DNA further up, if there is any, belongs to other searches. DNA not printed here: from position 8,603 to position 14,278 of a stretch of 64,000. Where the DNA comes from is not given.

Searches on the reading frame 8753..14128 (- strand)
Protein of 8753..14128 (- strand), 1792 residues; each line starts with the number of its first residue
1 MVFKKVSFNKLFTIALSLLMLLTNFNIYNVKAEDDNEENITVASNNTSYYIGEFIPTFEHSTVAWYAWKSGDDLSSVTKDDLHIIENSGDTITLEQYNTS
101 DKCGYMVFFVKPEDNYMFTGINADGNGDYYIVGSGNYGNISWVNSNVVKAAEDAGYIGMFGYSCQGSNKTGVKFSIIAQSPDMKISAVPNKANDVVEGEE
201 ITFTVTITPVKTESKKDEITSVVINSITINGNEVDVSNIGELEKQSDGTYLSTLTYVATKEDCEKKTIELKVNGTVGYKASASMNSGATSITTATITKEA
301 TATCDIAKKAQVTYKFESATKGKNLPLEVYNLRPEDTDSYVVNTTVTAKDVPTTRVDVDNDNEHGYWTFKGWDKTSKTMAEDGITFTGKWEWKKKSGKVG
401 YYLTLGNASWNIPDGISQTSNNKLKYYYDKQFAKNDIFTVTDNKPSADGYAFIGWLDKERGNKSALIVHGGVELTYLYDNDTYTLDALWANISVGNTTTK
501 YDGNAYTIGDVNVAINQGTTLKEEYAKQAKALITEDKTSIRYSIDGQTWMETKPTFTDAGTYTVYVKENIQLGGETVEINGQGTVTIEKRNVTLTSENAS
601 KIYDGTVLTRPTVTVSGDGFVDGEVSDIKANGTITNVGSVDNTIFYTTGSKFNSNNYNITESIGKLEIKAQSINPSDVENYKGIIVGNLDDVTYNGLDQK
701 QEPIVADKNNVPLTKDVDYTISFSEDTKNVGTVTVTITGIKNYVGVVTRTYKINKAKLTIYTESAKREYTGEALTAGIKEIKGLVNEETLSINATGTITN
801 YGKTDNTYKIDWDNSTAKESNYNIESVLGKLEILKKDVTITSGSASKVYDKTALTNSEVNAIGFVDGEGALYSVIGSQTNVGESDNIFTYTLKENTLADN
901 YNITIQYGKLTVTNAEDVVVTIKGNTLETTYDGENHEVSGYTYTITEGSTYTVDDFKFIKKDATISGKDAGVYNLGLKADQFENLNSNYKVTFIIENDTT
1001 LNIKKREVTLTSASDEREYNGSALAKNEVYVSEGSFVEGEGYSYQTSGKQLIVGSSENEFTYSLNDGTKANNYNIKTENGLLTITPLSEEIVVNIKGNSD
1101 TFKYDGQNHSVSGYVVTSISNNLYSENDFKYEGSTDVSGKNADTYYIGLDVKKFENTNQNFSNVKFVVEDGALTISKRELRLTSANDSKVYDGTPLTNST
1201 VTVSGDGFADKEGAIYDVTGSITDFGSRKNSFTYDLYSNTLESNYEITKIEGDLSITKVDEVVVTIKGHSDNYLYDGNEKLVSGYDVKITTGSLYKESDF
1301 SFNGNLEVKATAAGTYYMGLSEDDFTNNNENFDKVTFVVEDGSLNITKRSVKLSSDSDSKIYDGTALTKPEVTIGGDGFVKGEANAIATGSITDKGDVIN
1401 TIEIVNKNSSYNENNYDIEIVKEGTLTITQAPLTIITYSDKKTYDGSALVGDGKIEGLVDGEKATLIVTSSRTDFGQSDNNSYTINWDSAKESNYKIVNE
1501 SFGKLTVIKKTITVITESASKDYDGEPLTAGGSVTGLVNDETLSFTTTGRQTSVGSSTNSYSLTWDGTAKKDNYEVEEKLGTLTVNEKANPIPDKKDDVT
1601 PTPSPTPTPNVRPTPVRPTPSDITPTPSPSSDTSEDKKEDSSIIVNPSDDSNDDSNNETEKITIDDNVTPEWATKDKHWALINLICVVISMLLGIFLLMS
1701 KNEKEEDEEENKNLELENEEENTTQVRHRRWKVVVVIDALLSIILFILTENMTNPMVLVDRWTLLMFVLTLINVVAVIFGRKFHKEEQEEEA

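Call 85: search_protein_families(library=pfam, proteins=[window:8753-14128:-])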
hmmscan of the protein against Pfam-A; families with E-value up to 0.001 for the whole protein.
window:8753-14128:- (1792 aa): 2 families
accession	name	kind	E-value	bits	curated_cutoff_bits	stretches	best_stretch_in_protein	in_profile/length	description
PF18655.7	SHIRT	-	3.3e-14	53.7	22.4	1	309-392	2-81/82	SHIRT domain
PF18676.6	MBG_2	-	2.1e-09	38.2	25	1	1512-1584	1-72/72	MBG domain (YGX type)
